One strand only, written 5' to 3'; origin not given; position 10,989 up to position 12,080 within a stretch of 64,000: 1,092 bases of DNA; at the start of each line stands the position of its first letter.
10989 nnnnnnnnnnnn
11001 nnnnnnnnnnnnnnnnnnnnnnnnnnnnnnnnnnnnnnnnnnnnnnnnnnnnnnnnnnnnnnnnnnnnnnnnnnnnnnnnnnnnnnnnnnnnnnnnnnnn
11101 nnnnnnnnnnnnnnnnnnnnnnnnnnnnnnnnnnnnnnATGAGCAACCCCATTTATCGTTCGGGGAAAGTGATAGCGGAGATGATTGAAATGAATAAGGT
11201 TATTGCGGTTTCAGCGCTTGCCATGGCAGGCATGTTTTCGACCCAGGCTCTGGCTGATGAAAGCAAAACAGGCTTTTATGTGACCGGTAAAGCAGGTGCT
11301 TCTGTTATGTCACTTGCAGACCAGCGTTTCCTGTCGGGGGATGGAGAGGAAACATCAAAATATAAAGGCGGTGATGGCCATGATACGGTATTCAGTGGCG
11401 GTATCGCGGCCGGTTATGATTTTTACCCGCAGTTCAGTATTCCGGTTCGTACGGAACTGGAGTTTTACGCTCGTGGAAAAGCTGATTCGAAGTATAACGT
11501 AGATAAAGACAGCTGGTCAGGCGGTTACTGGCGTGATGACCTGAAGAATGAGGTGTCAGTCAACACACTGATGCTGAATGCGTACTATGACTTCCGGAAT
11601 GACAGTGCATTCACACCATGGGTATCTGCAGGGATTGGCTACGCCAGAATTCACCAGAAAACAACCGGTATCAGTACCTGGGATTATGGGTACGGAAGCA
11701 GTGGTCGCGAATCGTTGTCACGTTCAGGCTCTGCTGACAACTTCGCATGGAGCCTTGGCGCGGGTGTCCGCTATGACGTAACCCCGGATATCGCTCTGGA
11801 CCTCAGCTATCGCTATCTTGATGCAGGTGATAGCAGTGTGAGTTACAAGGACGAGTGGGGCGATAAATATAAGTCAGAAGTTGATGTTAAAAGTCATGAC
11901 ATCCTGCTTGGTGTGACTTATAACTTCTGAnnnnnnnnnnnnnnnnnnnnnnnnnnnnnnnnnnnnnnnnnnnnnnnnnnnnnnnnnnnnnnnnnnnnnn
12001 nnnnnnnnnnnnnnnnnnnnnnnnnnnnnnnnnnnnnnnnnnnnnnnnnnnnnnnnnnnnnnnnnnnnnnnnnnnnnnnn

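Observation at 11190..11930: Island-borne outer-membrane beta-barrel protein resembling Hek/Tia/Hra-type adhesin-invasins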

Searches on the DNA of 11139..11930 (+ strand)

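Call 5: search_dna_similar(query=window:11139-11930:+, collection=ecoli_genomes, mode=near, max_rows=15)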
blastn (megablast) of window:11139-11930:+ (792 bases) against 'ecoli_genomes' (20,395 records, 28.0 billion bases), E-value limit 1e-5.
Records with a match: 1667; places in all: 2049; records where one place covers at least 80% of the query: 1314.
Genomes with a match: 1666 of 5426; with a place that covers at least 80% of the query: 1314. Places per genome that has any: lowest 1, median 1, highest 4. On chromosomes: 2047 places; on plasmids: 2.
Best place of each record, by identity: >=99% 403; 95-99% 245; 90-95% 399; 80-90% 300; 60-80% 320.
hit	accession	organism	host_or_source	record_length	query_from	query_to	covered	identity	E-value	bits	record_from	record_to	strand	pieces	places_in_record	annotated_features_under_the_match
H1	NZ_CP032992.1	Escherichia coli strain W5-6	Jin River water W5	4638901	1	792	100%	100.0%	0e+0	1463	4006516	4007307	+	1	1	outer membrane protein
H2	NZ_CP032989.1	Escherichia coli strain W2-5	Jin River water W2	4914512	1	792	100%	100.0%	0e+0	1463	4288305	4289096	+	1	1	outer membrane protein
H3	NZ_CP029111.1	Escherichia coli strain AR436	missing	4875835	1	792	100%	100.0%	0e+0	1463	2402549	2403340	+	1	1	outer membrane protein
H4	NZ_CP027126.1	Escherichia coli strain AR_0374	missing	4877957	1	792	100%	100.0%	0e+0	1463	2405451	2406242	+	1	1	outer membrane protein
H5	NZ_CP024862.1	Escherichia coli strain AR_0015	missing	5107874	1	792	100%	100.0%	0e+0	1463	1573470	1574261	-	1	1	outer membrane protein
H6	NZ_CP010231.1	Escherichia coli strain S30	not applicable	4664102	1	792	100%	100.0%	0e+0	1463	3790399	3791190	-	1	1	outer membrane protein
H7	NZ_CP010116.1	Escherichia coli strain C1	cow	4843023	1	792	100%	100.0%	0e+0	1463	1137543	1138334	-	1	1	outer membrane protein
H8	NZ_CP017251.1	Escherichia coli strain NADC 5570/86-24/6564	not applicable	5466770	1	792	100%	100.0%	0e+0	1463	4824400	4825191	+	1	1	outer membrane protein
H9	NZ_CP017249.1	Escherichia coli strain NADC 5570/86-24/6565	not applicable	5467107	1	792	100%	100.0%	0e+0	1463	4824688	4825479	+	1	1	outer membrane protein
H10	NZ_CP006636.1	Escherichia coli PCN061 strain PCN061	-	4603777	1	792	100%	100.0%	0e+0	1463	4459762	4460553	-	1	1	outer membrane protein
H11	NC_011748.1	Escherichia coli 55989 strain 55989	-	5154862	1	792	100%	100.0%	0e+0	1463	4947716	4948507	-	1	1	outer membrane protein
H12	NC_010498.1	Escherichia coli SMS-3-5 strain SMS-3-5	-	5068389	1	792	100%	100.0%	0e+0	1463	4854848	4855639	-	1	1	outer membrane protein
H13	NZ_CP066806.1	Escherichia coli strain TCM3e1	Homo sapiens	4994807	1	792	100%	100.0%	0e+0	1463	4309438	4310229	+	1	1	outer membrane protein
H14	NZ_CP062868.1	Escherichia coli strain Res13-Lact-PEB01-20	Sus scrofa domesticus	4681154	1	792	100%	100.0%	0e+0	1463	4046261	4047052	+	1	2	outer membrane protein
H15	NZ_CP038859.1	Escherichia coli strain 357900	Homo sapiens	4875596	1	792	100%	100.0%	0e+0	1463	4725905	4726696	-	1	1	outer membrane protein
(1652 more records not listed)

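Call 7: get_annotated_region(hit=H11, flank=12000)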
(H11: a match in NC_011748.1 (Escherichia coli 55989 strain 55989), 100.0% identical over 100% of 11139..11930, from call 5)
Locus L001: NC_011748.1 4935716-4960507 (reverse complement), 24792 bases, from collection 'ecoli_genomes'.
description: Escherichia coli 55989, complete sequence
organism: Escherichia coli 55989 strain 55989 (NCBI taxid 585055)
replicon: chromosome; assembly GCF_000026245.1
host: -; source: -; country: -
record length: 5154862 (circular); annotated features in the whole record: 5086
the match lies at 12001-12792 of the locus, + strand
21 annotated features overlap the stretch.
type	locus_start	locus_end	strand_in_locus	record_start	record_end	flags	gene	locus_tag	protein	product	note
CDS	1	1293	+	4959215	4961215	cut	dndD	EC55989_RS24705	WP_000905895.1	DNA sulfur modification protein DndD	-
CDS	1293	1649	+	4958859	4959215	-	dndE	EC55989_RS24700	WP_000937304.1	DNA sulfur modification protein DndE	-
CDS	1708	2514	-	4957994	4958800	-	-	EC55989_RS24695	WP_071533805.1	DGQHR domain-containing protein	-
CDS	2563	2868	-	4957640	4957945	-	-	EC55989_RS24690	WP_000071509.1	DNA sulfur modification protein DndB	-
CDS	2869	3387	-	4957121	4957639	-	-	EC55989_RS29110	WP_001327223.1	accessory gene regulator B family protein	-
CDS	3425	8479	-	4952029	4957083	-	dptH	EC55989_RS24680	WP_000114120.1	DNA phosphorothioation-dependent restriction protein DptH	-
CDS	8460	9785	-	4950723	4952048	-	dptG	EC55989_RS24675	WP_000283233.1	DNA phosphorothioation-dependent restriction protein DptG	-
CDS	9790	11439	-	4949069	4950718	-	dptF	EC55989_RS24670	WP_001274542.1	DNA phosphorothioation-dependent restriction protein DptF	-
CDS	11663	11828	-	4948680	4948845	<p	-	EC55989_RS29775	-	integrase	frameshifted; incomplete; partial in the middle of a contig; missing N-terminus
CDS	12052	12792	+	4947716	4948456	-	-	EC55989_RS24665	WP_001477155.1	outer membrane protein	-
CDS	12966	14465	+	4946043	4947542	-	-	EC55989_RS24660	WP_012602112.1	phosphoethanolamine transferase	-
CDS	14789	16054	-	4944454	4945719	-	-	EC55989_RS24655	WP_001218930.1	tyrosine-type recombinase/integrase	-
tRNA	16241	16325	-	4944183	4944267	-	-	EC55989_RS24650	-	tRNA-Leu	-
CDS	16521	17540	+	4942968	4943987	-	ahr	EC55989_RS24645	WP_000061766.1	NADPH-dependent aldehyde reductase Ahr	-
CDS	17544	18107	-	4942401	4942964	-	idnK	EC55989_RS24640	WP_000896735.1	gluconokinase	-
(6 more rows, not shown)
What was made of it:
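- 11190..11930 (+): hra1 coding sequence (246 codons plus stop): heat-resistant agglutinin 1, an Hra/Hek/Tia-family outer-membrane beta-barrel adhesin. Same CDS in RefSeq for strain 55989 (call 7).
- Checked: RefSeq annotates the same start in E. coli 55989 (WP_001477155, call 7).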

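Call 16: search_dna_similar(query=window:11190-11930:+, collection=ecoli_genomes, mode=distant, max_rows=60, rows=spread)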
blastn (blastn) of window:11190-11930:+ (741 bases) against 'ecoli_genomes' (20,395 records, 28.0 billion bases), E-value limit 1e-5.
Records with a match: 1816; places in all: 2364; records where one place covers at least 80% of the query: 1755.
Genomes with a match: 1815 of 5426; with a place that covers at least 80% of the query: 1754. Places per genome that has any: lowest 1, median 1, highest 5. On chromosomes: 2362 places; on plasmids: 2.
Best place of each record, by identity: >=99% 411; 95-99% 236; 90-95% 375; 80-90% 142; 60-80% 652.
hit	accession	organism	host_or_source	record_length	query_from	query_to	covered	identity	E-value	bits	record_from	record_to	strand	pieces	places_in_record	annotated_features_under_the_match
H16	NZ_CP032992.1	Escherichia coli strain W5-6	Jin River water W5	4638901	1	741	100%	100.0%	0e+0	1337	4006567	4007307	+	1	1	outer membrane protein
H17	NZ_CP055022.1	Escherichia coli strain SWHEFF_68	Shek Wu Hui WWTPs_68 WWTPs effluent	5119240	1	741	100%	100.0%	0e+0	1337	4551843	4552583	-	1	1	outer membrane protein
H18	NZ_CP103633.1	Escherichia coli strain 2900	Homo sapiens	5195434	1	741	100%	100.0%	0e+0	1337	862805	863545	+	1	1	outer membrane protein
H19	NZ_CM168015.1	Escherichia coli strain PEC209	Sus scrofa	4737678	1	741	100%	100.0%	0e+0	1337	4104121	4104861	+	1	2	outer membrane protein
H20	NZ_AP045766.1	Escherichia coli strain 23CRST009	Homo sapiens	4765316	1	741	100%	100.0%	0e+0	1337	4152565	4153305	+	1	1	outer membrane protein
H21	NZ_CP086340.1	Escherichia coli strain ESY003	Homo sapiens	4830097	1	741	100%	99.2%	0e+0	1310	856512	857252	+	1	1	outer membrane protein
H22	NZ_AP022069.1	Escherichia coli strain WP4-W18-ESBL-09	-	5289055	1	741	100%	99.2%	0e+0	1310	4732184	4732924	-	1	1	outer membrane protein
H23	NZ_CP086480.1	Escherichia coli strain Ec-050-T20-MAC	Homo sapiens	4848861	1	741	100%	99.2%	0e+0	1310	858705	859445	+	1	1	outer membrane protein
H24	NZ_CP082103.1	Escherichia coli strain MS15046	Homo sapiens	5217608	1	741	100%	99.2%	0e+0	1310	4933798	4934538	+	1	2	outer membrane protein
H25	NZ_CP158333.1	Escherichia coli strain 129130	Homo sapiens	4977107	1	741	100%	99.2%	0e+0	1310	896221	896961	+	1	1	outer membrane protein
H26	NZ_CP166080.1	Escherichia coli strain CEA224S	Homo sapiens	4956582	1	741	100%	99.2%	0e+0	1310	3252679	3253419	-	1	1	outer membrane protein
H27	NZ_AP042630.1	Escherichia coli strain OkiPb01705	bovine feces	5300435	1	741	100%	99.2%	0e+0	1310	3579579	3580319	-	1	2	outer membrane protein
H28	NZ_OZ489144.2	Escherichia coli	-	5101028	1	741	100%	99.2%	0e+0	1310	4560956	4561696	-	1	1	outer membrane protein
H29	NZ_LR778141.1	Escherichia coli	water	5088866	1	741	100%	99.1%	0e+0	1306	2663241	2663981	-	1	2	outer membrane protein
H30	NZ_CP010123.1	Escherichia coli strain C5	cow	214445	28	741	96%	97.6%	0e+0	1212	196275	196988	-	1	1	outer membrane protein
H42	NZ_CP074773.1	Escherichia coli strain 97_3250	Homo sapiens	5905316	1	741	100%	88.9%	0e+0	975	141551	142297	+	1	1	outer membrane protein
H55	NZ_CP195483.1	Escherichia coli strain 21AR0807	Homo sapiens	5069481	1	741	100%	72.2%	4e-99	371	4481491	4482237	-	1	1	tia: invasion outer membrane protein Tia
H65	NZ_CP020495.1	Escherichia coli strain 103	Homo sapiens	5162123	1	741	100%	71.0%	9e-95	356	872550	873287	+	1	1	outer membrane protein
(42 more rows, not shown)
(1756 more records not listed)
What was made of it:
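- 411 records in the complete-genome set carry an allele of at least 99% DNA identity (call 16). The gene occurs in water, animal and commensal-type isolates as well as in pathogens (calls 5, 16). The allele is conserved at 99% or more across hundreds of genomes (call 16).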

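Call 47: get_annotated_region(hit=H42, flank=6000)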
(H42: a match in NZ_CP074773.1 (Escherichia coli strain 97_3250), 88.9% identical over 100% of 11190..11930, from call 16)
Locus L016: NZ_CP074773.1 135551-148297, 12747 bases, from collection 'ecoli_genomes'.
description: Escherichia coli strain 97_3250 chromosome, complete genome
organism: Escherichia coli strain 97_3250 (NCBI taxid 562)
replicon: chromosome; assembly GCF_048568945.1
host: Homo sapiens; source: missing; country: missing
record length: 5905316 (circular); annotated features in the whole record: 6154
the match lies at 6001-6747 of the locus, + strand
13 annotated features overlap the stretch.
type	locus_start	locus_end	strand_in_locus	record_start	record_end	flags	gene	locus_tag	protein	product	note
CDS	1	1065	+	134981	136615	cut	-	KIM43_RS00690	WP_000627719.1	HsdM family class I SAM-dependent methyltransferase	-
CDS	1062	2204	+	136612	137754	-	-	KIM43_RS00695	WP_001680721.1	restriction endonuclease subunit S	-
CDS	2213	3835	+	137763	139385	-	-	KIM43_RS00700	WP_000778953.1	AAA family ATPase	-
CDS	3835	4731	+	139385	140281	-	-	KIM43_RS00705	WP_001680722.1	hypothetical protein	-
CDS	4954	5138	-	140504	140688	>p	-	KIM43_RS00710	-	integrase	frameshifted; incomplete; partial in the middle of a contig; missing N-terminus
CDS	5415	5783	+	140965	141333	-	-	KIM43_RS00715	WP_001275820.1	hypothetical protein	-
CDS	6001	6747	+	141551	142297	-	-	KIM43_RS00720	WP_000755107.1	outer membrane protein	-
CDS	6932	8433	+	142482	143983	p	-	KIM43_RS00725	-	phosphoethanolamine transferase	frameshifted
CDS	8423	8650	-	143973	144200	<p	-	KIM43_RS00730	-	hypothetical protein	incomplete; partial in the middle of a contig; missing C-terminus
CDS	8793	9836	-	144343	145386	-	-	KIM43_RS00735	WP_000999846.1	tetratricopeptide repeat protein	-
CDS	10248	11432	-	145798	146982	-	-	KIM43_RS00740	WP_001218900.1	tyrosine-type recombinase/integrase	-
tRNA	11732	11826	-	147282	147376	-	-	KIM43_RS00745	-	tRNA-Sec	-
CDS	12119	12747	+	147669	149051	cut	yicJ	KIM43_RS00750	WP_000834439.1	glycoside-pentoside-hexuronide family transporter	-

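Call 48: get_annotated_region(hit=H55, flank=6000)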
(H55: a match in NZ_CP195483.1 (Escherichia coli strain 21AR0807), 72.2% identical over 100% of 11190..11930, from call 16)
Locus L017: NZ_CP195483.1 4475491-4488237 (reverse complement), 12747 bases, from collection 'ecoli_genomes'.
description: Escherichia coli strain 21AR0807 chromosome, complete genome
organism: Escherichia coli strain 21AR0807 (NCBI taxid 562)
replicon: chromosome; assembly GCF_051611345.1
host: Homo sapiens; source: Screen: rectum; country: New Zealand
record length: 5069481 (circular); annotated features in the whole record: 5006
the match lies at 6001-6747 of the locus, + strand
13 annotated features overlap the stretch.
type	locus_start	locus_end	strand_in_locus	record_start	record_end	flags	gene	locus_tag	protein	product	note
CDS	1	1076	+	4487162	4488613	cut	nhaC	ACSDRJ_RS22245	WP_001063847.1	Na+/H+ antiporter NhaC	-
CDS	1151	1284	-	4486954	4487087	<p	-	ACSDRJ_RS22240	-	phosphate-starvation-inducible protein PsiE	frameshifted; internal stop; incomplete; partial in the middle of a contig; missing N-terminus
CDS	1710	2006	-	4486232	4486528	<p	-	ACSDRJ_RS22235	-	integrase core domain-containing protein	internal stop; incomplete; partial in the middle of a contig; missing N-terminus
CDS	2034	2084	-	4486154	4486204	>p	-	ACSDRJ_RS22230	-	hypothetical protein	incomplete; partial in the middle of a contig; missing C-terminus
CDS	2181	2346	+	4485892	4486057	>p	-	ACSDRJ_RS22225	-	hypothetical protein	frameshifted; internal stop; incomplete; partial in the middle of a contig; missing N-terminus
CDS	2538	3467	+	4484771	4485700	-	-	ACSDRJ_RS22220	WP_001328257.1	DNA cytosine methyltransferase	-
CDS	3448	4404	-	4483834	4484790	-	-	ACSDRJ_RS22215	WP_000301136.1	NotI family restriction endonuclease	-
CDS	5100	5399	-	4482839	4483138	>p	-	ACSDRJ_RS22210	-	hypothetical protein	incomplete; partial in the middle of a contig; missing C-terminus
CDS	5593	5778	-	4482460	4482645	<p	-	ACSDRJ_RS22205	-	integrase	incomplete; partial in the middle of a contig; missing N-terminus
CDS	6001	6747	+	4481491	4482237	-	tia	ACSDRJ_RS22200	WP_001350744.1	invasion outer membrane protein Tia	-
CDS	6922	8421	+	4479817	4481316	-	-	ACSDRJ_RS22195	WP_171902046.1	phosphoethanolamine transferase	-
CDS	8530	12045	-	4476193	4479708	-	-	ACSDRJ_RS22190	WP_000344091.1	AAA domain-containing protein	-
CDS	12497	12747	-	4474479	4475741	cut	-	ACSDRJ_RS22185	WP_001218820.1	tyrosine-type recombinase/integrase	-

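Call 49: get_annotated_region(hit=H65, flank=6000)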
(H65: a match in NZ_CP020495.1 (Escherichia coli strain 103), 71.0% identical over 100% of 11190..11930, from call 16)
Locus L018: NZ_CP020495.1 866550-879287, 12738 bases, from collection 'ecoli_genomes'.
description: Escherichia coli strain 103 chromosome, complete genome
organism: Escherichia coli strain 103 (NCBI taxid 562)
replicon: chromosome; assembly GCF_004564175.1
host: Homo sapiens; source: urine; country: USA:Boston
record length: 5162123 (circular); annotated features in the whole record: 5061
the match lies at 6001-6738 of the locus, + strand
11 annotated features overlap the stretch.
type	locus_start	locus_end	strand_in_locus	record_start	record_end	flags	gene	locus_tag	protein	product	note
CDS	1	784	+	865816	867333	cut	-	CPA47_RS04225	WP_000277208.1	carbohydrate porin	-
CDS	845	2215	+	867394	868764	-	-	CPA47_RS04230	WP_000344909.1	sucrose-specific PTS transporter subunit IIBC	-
CDS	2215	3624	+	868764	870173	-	-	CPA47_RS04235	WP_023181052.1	sucrose-6-phosphate hydrolase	-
CDS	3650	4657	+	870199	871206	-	-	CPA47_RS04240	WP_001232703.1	LacI family DNA-binding transcriptional regulator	-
CDS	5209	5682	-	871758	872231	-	-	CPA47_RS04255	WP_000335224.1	H-NS family histone-like protein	-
CDS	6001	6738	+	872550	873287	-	-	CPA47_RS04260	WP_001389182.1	outer membrane protein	-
CDS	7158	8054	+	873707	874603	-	-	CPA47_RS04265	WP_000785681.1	helix-turn-helix transcriptional regulator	-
CDS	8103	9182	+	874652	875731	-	-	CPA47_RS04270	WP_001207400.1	hypothetical protein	-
CDS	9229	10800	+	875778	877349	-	-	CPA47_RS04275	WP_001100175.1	ATP--cob(I)alamin adenosyltransferase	-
CDS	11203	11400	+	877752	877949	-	-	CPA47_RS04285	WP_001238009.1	hypothetical protein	-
CDS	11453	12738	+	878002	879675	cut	-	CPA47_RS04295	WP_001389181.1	phosphoethanolamine transferase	-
